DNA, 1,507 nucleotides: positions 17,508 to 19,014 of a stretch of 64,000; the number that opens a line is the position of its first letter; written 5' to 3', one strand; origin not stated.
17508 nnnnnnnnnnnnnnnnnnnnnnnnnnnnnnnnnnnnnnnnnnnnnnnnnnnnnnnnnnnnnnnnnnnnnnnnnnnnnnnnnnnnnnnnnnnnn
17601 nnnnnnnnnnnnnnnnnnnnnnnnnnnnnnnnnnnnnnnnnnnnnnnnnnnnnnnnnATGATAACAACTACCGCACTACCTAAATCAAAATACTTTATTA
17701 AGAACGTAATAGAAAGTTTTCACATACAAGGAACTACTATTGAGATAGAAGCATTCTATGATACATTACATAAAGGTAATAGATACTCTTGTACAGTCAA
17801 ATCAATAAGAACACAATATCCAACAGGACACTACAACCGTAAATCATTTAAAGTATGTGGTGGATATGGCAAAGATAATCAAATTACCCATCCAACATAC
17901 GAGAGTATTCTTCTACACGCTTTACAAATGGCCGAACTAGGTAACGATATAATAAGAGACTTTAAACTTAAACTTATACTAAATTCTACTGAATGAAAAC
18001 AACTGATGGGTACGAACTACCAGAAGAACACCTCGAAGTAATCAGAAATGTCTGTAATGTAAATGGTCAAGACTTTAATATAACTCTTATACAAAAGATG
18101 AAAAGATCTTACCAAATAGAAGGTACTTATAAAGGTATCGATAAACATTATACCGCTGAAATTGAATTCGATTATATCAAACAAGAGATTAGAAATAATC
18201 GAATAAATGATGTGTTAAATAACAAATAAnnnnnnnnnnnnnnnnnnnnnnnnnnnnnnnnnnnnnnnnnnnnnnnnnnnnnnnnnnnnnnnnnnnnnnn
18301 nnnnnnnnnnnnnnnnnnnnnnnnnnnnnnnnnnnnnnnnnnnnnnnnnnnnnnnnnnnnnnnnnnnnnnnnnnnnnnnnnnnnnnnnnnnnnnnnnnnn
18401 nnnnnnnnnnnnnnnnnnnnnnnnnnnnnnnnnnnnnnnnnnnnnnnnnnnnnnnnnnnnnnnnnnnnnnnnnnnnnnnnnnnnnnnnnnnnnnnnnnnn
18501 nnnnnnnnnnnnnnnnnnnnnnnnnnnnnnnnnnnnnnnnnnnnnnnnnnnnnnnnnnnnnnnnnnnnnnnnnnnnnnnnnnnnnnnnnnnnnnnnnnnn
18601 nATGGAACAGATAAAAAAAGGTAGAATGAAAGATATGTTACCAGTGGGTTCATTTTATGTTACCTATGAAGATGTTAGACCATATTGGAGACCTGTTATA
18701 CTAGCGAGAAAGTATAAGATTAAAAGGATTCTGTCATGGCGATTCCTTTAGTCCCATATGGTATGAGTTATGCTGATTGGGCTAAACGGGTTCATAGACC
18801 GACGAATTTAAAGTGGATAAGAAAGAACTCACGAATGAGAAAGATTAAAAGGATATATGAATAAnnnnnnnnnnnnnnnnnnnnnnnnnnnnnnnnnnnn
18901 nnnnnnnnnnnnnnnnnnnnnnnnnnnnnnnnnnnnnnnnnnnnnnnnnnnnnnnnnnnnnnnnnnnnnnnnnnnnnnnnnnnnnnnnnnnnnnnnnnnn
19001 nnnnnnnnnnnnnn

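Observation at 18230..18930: ORF-poor regulatory island: palindromes, an RHH regulator, two tiny Arg-rich peptide ORFs and a terminator; first of four such islands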

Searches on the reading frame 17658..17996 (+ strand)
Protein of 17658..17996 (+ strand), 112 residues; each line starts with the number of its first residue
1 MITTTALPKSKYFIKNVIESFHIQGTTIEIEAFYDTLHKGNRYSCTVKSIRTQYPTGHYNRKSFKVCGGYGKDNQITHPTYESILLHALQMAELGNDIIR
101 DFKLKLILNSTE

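Call 8: search_protein_families(library=pfam, proteins=[window:17658-17996:+], max_evalue=0.01)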
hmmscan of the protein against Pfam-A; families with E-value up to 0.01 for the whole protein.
window:17658-17996:+ (112 aa): 0 families

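Call 12: find_related_loci(query=window:17658-17996:+, collection=viral_contigs, flank=6000)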
Query window:17658-17996:+ (112 aa) in viral_contigs; peptide patterns used: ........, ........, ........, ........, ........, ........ (x = any residue, [..] = any of these).
27 stretches matched a pattern, but none encodes a relative of the query by tblastn (E <= 1e-3).

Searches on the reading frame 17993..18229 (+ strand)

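Call 8: search_protein_families(library=pfam, proteins=[window:17993-18229:+], max_evalue=0.01)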
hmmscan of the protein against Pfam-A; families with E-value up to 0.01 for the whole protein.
window:17993-18229:+ (78 aa): 0 families

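Call 9: search_protein_families(library=phrogs, proteins=[window:17993-18229:+], max_evalue=1)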
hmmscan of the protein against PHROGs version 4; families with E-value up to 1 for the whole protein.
window:17993-18229:+ (78 aa): 1 family
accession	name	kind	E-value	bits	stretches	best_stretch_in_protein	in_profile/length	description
phrog_29310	-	unknown function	0.15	13.1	1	17-77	4-58/69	-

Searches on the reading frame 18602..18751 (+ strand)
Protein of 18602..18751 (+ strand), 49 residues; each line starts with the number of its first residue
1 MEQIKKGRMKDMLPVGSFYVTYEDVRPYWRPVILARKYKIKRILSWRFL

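Call 9: search_protein_families(library=phrogs, proteins=[window:18602-18751:+], max_evalue=1)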
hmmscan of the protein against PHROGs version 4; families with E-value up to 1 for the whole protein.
window:18602-18751:+ (49 aa): 0 families

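Call 29: find_homologous_proteins(query=A2, max_evalue=10)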
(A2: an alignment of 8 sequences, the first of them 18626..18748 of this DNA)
Query A2 (8 sequences) (41 aa, profile of the alignment): 71 proteins with E <= 10 among 176 candidates.
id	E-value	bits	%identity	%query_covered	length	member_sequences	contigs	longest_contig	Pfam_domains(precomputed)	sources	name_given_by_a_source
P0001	1.9e-11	62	-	-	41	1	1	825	-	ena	-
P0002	5.2e-11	60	-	-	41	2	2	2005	-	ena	-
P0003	4.0e-10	57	-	-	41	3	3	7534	-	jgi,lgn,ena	jgi:hypothetical protein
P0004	4.6e-10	57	-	-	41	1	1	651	-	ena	-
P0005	5.0e-10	57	-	-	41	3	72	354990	-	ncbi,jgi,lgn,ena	-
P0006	5.4e-10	57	-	-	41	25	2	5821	-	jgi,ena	jgi:hypothetical protein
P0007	6.2e-10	57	-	-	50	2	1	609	-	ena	-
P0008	1.5e-9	55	-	-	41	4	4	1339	-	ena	-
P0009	1.2e-8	52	-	-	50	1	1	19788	-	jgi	-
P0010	1.9e-8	52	-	-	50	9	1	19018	-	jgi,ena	jgi:hypothetical protein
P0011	3.1e-8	51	-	-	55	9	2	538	-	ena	-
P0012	7.8e-8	50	-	-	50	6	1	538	-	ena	-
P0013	1.2e-7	49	-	-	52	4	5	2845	-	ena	-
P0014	1.3e-7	49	-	-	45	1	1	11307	-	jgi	-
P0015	1.8e-7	49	-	-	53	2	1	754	-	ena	-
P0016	3.1e-7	48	-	-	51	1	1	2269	-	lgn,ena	-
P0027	1.8e-5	42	100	100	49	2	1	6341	-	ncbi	-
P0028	2.5e-5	42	-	-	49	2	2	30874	-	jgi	jgi:hypothetical protein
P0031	3.1e-5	42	-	-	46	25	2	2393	-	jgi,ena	jgi:hypothetical protein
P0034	7.2e-5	40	-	-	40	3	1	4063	-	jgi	-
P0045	2.2e-3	36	-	-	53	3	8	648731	-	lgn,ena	-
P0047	2.6e-3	35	-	-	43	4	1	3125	-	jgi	jgi:hypothetical protein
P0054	2.2e-2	32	39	51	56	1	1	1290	-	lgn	-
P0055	4.3e-2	32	58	29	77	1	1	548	-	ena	-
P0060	2.2e-1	29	-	-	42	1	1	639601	-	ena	-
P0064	7.8e-1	28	55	54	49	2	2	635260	-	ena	-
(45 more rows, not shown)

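Call 33: find_encoding_contigs(protein=P0045, flank=5000, max_places=6)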
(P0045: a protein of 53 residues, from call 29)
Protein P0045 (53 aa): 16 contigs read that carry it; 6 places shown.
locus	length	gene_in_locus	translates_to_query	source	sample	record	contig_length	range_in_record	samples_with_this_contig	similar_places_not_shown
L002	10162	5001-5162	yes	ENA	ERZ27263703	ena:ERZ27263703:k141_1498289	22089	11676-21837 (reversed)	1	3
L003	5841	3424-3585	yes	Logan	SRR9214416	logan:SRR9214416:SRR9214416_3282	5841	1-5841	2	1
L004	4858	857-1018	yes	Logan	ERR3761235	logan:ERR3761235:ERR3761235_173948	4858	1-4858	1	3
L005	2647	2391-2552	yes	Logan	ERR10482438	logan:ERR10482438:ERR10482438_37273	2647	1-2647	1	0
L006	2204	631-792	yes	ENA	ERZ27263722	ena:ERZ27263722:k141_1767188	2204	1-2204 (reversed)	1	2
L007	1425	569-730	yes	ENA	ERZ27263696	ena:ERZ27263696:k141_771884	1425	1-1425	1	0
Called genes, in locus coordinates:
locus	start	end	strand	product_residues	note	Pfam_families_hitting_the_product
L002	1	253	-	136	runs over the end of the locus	-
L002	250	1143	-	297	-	-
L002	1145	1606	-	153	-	-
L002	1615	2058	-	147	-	-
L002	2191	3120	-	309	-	-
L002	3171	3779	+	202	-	PF03167:UDG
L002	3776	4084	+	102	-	-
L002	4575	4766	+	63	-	-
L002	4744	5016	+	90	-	-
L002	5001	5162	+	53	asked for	-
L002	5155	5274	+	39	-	-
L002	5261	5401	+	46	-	-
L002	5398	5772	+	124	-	-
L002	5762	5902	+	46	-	-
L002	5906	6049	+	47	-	-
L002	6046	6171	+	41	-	-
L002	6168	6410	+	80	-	-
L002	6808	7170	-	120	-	-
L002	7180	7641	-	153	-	-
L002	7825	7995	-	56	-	-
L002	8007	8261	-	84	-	-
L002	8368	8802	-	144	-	-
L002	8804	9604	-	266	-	-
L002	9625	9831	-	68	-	-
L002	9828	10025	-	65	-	-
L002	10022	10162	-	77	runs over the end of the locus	-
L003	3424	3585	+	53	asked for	-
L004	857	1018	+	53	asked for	-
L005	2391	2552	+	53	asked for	-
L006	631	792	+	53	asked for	-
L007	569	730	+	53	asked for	-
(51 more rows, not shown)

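Call 38: find_encoding_contigs(protein=P0064, flank=6000, max_places=4)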
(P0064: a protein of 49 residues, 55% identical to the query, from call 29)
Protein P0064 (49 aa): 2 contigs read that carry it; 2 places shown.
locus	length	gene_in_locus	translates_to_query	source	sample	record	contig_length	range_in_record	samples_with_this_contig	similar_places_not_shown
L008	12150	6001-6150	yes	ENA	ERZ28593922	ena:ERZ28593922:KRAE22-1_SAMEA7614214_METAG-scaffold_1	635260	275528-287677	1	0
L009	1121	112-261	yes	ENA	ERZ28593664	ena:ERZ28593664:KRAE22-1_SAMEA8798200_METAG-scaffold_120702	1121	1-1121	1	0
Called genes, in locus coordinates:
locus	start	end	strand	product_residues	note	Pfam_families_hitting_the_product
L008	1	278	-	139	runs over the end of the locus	-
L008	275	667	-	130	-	-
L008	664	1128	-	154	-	-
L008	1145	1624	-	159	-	-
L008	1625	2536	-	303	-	-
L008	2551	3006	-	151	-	-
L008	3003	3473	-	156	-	-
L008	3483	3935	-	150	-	-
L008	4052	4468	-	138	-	-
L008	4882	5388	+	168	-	PF03167:UDG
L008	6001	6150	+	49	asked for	-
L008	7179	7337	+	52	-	-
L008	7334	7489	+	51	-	-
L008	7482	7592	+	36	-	-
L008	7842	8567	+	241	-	-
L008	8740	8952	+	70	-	-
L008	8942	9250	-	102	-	-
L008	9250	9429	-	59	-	PF04024:PspC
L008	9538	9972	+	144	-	-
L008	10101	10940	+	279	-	-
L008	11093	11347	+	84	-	-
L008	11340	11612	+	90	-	-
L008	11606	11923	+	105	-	-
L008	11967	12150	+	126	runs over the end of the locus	-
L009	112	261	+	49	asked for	-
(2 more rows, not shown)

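Call 39: find_encoding_contigs(protein=P0060, flank=6000, max_places=4)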
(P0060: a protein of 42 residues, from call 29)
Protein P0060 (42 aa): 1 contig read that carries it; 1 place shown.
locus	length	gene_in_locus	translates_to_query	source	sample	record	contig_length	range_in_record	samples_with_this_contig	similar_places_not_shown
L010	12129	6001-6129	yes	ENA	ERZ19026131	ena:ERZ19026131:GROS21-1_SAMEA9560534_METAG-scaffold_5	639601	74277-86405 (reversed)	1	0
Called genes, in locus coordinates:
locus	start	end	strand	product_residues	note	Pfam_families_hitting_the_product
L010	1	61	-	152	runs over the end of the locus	-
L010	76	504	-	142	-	-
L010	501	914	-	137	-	-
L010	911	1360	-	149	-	-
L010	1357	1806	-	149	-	-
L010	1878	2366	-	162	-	-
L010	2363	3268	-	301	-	-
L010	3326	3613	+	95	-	-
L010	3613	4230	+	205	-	PF03167:UDG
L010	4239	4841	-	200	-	-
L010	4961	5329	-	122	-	-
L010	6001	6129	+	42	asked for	-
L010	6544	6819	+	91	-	-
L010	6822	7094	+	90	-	-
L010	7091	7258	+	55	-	-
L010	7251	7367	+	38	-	-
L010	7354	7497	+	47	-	-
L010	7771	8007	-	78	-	-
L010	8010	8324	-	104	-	-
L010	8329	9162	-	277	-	PF13637:Ank_4 (faint), PF12796:Ank_2, PF13606:Ank_3 (faint), PF00023:Ank (weak), PF12796:Ank_2, PF13857:Ank_5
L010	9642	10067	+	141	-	-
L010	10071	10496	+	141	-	-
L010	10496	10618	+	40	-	-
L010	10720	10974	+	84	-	-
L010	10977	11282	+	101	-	-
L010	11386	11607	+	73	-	-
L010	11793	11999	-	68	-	-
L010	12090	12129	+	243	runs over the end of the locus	PF11697:DUF3293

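Call 44: search_protein_families(library=pfam, proteins=[P0005, P0016, P0010, P0031, P0047, P0034, P0054, P0027, P0055, P0045], max_evalue=10)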
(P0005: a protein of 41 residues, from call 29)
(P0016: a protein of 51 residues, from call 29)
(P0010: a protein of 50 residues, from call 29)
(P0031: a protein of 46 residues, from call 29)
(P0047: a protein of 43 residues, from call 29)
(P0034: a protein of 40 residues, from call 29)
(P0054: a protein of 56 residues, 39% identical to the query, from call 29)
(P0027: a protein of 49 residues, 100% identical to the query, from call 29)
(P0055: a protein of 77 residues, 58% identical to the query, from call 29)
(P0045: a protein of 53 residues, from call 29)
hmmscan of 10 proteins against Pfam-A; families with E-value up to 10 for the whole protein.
P0005 (41 aa): 1 family
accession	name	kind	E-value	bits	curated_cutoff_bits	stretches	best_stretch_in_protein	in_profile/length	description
PF22119.1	GST_C_8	-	0.074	13.8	30.9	1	4-32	16-44/138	Glutathione S-transferase, C-terminal domain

P0016 (51 aa): 0 families

P0010 (50 aa): 0 families

P0031 (46 aa): 0 families

P0047 (43 aa): 0 families

P0034 (40 aa): 0 families

P0054 (56 aa): 0 families

P0027 (49 aa): 1 family
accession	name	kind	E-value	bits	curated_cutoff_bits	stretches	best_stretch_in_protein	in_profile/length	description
PF08630.15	Dfp1_Him1_M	-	0.17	12.4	25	1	8-38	24-53/80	Dfp1/Him1, central region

P0055 (77 aa): 0 families

P0045 (53 aa): 0 families

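Call 50: find_encoding_contigs(protein=P0028, flank=4000, max_places=5)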
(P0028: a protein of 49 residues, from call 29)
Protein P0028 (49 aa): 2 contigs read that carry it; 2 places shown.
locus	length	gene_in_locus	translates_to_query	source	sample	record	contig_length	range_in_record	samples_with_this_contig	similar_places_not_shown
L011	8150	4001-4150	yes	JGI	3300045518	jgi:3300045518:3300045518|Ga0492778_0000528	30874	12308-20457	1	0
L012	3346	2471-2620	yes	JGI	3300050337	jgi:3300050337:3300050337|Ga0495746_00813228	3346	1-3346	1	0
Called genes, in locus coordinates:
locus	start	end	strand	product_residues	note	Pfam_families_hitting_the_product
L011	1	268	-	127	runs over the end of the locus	-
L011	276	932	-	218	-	-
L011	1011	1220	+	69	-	PF19197:DUF5872 (weak)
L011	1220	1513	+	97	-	-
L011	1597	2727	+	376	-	PF00303:Thymidylat_synt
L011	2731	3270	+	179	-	-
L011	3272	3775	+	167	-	-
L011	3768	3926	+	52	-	-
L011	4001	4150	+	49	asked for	-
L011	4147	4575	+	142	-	PF24694:LNS2_PITM1-3 (weak)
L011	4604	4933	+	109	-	-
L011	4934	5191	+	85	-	-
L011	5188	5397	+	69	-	-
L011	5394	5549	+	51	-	-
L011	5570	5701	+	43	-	-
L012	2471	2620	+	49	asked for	-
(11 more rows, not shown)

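Call 51: find_encoding_contigs(protein=P0009, flank=4000, max_places=5)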
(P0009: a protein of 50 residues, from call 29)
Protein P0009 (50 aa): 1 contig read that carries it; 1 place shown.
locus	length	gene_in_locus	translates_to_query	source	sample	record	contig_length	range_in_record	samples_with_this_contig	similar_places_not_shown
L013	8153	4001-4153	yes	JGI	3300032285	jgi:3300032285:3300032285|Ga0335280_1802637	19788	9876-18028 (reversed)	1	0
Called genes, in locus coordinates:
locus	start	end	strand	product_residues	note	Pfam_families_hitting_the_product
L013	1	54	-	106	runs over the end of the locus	PF26092:T4_Y16D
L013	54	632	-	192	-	-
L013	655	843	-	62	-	-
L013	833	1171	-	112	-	-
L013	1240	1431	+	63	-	-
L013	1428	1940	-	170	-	-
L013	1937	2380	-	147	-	-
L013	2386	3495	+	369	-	PF00303:Thymidylat_synt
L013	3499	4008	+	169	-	-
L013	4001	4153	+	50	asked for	-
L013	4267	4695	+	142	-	PF24694:LNS2_PITM1-3 (weak)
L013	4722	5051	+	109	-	-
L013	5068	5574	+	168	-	PF00745:GlutR_dimer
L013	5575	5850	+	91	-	-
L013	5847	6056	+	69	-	-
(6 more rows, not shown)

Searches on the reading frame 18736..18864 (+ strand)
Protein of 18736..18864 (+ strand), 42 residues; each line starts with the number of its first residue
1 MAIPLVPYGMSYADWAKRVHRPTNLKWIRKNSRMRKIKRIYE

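Call 9: search_protein_families(library=phrogs, proteins=[window:18736-18864:+], max_evalue=1)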
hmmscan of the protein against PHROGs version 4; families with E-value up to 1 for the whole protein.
window:18736-18864:+ (42 aa): 0 families

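Call 106: predict_structure(alignment_id=A8)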
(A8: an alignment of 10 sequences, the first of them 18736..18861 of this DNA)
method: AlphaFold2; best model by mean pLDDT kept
length: 42 residues; sequences in the alignment: 10
mean_pLDDT: 70.0   pTM: 0.31
mean pLDDT of the five models: 70.0, 66.8, 66.2, 64.7, 62.6
residues with pLDDT >= 90: 0; 70-90: 24; 50-70: 17; < 50: 1
segments of 3 or more residues with pLDDT < 50: none
pLDDT, mean of each block of 10 residues (from residue 1): 66 73 65 79 60
secondary structure, 60 per line:
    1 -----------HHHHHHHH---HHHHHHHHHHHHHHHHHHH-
elements in order: H12-19 H23-41
